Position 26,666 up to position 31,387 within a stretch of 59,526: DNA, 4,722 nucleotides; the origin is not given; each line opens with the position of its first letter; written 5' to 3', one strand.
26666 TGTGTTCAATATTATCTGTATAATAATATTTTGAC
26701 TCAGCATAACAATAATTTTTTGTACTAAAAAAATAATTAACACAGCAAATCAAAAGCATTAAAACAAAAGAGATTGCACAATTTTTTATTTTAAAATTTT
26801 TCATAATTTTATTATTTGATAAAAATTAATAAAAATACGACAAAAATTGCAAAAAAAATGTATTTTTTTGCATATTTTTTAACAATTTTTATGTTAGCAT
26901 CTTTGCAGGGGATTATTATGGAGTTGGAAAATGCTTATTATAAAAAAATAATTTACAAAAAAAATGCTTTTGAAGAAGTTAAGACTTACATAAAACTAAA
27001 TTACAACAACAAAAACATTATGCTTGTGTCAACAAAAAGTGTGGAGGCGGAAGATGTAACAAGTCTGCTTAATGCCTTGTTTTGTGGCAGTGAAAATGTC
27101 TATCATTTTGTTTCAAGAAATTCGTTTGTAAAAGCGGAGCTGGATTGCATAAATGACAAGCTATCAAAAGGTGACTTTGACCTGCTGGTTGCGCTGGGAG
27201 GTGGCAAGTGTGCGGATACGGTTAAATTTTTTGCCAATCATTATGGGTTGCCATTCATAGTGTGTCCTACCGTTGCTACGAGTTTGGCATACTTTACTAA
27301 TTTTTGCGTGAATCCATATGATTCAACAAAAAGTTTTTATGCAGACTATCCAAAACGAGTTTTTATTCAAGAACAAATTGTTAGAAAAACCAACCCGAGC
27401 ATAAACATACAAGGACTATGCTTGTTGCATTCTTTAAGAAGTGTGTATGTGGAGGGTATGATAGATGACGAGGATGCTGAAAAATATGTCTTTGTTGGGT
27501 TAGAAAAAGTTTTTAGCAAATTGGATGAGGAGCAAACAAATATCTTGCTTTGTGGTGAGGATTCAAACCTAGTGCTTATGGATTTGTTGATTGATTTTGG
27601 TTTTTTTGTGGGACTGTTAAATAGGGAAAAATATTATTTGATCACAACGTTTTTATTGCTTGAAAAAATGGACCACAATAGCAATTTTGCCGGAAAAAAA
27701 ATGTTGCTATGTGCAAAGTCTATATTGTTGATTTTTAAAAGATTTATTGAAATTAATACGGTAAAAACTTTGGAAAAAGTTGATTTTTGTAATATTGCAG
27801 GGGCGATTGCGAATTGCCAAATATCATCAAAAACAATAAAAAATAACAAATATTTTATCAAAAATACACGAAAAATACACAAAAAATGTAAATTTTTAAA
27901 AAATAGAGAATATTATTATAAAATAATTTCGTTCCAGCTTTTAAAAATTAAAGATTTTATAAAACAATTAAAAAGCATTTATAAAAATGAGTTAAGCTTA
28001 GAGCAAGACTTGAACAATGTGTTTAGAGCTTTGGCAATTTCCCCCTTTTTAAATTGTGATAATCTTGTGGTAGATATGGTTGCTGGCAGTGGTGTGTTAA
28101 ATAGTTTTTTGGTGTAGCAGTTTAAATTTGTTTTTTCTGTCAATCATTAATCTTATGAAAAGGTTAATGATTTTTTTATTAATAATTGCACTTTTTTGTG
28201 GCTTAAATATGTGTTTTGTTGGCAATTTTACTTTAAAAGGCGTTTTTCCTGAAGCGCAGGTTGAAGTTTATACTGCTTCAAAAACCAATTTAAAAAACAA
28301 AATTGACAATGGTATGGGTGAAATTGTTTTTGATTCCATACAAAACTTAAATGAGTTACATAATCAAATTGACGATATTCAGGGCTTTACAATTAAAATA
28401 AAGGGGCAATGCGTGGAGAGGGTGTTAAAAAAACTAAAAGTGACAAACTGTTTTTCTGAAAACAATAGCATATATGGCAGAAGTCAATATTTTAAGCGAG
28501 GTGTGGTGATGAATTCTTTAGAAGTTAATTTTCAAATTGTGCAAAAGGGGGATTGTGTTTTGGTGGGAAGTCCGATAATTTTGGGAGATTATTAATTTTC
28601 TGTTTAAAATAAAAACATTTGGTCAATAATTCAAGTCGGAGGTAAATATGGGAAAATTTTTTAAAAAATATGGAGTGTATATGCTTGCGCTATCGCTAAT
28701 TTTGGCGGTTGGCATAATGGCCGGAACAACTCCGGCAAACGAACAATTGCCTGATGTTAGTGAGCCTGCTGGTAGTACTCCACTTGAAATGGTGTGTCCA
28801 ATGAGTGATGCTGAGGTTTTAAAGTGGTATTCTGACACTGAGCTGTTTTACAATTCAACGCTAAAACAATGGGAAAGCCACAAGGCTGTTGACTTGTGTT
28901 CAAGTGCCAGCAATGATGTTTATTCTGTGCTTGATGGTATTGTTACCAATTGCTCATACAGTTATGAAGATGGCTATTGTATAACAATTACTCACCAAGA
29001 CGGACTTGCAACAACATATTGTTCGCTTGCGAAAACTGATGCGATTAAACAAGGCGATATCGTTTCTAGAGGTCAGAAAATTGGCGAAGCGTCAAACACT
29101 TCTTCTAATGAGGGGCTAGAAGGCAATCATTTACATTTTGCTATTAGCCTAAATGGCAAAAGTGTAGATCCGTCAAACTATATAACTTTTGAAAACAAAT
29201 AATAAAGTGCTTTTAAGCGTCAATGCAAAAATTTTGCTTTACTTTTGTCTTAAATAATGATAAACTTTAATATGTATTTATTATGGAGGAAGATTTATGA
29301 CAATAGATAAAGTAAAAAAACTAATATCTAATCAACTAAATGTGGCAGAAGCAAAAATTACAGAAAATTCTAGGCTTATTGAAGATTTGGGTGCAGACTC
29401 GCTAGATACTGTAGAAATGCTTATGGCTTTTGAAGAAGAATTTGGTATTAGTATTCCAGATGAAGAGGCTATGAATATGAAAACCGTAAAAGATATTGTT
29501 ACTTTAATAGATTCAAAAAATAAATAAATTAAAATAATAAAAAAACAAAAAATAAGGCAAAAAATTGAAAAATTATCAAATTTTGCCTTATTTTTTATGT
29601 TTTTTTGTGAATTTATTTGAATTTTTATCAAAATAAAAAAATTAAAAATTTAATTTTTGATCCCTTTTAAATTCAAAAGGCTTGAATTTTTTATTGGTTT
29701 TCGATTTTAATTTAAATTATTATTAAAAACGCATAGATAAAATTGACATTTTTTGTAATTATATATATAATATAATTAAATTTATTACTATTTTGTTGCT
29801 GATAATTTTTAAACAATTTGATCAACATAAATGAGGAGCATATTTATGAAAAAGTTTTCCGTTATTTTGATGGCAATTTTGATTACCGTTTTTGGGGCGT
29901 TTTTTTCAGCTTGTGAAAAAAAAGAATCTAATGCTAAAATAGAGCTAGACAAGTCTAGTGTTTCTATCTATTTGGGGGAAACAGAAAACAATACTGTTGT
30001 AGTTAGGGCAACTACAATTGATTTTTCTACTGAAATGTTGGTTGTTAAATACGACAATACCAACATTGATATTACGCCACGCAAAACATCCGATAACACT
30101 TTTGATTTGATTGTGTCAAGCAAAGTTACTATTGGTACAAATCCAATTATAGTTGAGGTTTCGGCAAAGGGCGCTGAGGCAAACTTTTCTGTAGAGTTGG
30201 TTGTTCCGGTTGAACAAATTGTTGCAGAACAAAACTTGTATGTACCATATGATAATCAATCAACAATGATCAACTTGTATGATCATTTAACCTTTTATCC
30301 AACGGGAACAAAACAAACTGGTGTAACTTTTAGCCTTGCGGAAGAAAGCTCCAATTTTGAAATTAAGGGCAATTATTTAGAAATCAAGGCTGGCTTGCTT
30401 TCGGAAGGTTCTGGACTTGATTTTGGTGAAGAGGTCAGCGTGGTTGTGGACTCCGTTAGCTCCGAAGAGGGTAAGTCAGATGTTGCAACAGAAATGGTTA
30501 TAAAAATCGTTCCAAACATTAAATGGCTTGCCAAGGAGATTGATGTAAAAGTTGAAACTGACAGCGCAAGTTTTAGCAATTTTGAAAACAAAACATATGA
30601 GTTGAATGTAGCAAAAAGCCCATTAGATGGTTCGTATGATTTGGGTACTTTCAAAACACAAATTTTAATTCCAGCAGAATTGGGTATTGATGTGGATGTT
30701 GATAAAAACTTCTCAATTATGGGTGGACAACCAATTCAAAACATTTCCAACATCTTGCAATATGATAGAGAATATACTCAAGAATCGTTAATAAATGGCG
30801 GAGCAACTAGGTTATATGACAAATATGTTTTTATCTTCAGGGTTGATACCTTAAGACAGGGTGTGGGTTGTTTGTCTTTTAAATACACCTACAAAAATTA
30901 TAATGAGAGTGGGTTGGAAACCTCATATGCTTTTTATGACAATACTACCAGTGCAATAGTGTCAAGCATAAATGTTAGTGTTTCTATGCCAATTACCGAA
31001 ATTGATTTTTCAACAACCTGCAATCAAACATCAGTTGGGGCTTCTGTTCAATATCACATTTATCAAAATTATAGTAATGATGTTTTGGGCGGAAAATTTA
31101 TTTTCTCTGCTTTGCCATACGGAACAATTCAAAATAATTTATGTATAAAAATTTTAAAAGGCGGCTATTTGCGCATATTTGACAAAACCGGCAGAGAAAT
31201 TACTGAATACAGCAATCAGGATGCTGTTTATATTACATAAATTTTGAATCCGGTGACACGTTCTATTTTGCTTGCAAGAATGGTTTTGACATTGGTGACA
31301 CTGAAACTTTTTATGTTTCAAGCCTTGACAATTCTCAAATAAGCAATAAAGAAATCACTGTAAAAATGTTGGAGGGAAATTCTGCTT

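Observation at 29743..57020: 27-kb operon of two paralogous giant lipoproteins built from Ig-like domains and iterated GLUG-type beta-helix modules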

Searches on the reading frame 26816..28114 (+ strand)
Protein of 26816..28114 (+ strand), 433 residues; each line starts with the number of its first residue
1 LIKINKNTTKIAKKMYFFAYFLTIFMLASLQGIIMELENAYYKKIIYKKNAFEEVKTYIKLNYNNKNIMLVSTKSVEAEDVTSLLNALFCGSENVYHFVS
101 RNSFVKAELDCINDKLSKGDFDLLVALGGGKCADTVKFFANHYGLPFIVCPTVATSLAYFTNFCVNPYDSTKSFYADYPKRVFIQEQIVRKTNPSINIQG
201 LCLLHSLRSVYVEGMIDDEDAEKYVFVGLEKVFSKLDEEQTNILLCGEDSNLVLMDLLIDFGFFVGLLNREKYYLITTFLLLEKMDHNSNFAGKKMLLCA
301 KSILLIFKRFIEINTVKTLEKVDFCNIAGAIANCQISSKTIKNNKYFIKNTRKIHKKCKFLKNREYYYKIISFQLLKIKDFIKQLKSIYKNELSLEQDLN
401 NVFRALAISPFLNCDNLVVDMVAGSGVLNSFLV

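Call 18: search_protein_families(library=ncbifam, proteins=[window:26816-28114:+], max_evalue=0.00001)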
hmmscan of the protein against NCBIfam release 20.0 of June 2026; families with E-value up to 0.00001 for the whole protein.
window:26816-28114:+ (433 aa): 2 families
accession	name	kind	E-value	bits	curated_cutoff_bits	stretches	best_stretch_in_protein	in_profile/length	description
NF006941.0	PRK09423.1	subfamily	1.4e-09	37.3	336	1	44-189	10-157/367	glycerol dehydrogenase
NF002022.0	PRK00843.1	equivalog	8.1e-09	34.9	413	1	43-190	12-158/350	NAD(P)-dependent glycerol-1-phosphate dehydrogenase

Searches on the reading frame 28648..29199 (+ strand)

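Call 18: search_protein_families(library=ncbifam, proteins=[window:28648-29199:+], max_evalue=0.00001)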
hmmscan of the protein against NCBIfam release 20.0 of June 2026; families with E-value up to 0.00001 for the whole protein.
window:28648-29199:+ (184 aa): 11 families
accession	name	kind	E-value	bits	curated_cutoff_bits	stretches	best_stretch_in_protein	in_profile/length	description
NF053738.1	S2SprSpoIIQBc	equivalog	4.5e-16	59.2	250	1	74-180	118-224/232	stage II sporulation protein SpoIIQ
NF052530.1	Heli_ShapePgp3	exception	1.7e-14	53.6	300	1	67-181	158-266/270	peptidoglycan metallopeptidase Pgp3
NF052336.1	PdgHdaseHSB100310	equivalog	3.2e-13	49.7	500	1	73-173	52-148/316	peptidoglycan hydrolase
NF008652.0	PRK11649.1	equivalog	1.4e-11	43.8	341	1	76-175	311-406/439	murein DD-endopeptidase MepM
NF053824.1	PdgNdpepShyC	equivalog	2e-09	36.9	700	1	75-171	293-385/429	peptidoglycan DD-endopeptidase ShyC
NF053825.1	PdgNdpepShyA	equivalog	1.4e-08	33.9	700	1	76-175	294-389/425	peptidoglycan DD-endopeptidase ShyA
NF052529.1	PG_M23_Pgp6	exception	3e-08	32.8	600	1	47-178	303-431/452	peptidoglycan metallopeptidase Pgp6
NF008123.1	PRK10871.1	equivalog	2.7e-06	27.1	311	1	51-179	237-362/365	murein hydrolase activator NlpD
NF040883.1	amid_act_ActS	equivalog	3.7e-06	26.4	375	1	57-180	116-234/242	amidase activator ActS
NF047755.1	LIC_10271_M23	exception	4.9e-06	26.4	180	1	75-176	114-206/207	LIC_10271 family cell wall hydrolase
NF004799.0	PRK06148.1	subfamily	5.9e-06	24.5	1128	1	75-171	438-542/1015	hypothetical protein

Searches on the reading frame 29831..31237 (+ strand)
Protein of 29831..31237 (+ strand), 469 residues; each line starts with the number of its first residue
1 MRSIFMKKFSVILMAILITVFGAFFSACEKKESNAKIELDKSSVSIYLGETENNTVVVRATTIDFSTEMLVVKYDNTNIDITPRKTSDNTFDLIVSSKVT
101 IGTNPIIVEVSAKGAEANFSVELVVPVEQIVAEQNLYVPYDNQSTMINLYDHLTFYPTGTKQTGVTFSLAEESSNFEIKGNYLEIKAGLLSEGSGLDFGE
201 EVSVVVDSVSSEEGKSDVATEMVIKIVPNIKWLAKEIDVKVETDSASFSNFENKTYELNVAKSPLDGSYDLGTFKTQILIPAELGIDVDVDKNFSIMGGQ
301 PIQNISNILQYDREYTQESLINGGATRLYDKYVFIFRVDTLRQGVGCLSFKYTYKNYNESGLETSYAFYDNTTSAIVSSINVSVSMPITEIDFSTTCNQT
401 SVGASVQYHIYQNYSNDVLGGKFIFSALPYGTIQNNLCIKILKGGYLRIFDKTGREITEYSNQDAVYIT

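Call 10: search_protein_families(library=pfam, proteins=[window:29831-31237:+], max_evalue=10)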
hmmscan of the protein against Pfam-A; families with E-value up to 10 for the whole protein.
window:29831-31237:+ (469 aa): 1 family
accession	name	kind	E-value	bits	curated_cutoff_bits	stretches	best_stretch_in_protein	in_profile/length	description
PF06076.17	Orthopox_F14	-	0.079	13.7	27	1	280-296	43-59/73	Orthopoxvirus F14 protein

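Call 82: search_protein_families(library=ncbifam, proteins=[window:29846-31237:+], max_evalue=1)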
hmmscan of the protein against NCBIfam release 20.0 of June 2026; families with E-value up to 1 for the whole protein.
window:29846-31237:+ (464 aa): 0 families

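Call 94: list_cluster_members(proteins=[P0009, window:29831-31237:+, window:47253-56936:+])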
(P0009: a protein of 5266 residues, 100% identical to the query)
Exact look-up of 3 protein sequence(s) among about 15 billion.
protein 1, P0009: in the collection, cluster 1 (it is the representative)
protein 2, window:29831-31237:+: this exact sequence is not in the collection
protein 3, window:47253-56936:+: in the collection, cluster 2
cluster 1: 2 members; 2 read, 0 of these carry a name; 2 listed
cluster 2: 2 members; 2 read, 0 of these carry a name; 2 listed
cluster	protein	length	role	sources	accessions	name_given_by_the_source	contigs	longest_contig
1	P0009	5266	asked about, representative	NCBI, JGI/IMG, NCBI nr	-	-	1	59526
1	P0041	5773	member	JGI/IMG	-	-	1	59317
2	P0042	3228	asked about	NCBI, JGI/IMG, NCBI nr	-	-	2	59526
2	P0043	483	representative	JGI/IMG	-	-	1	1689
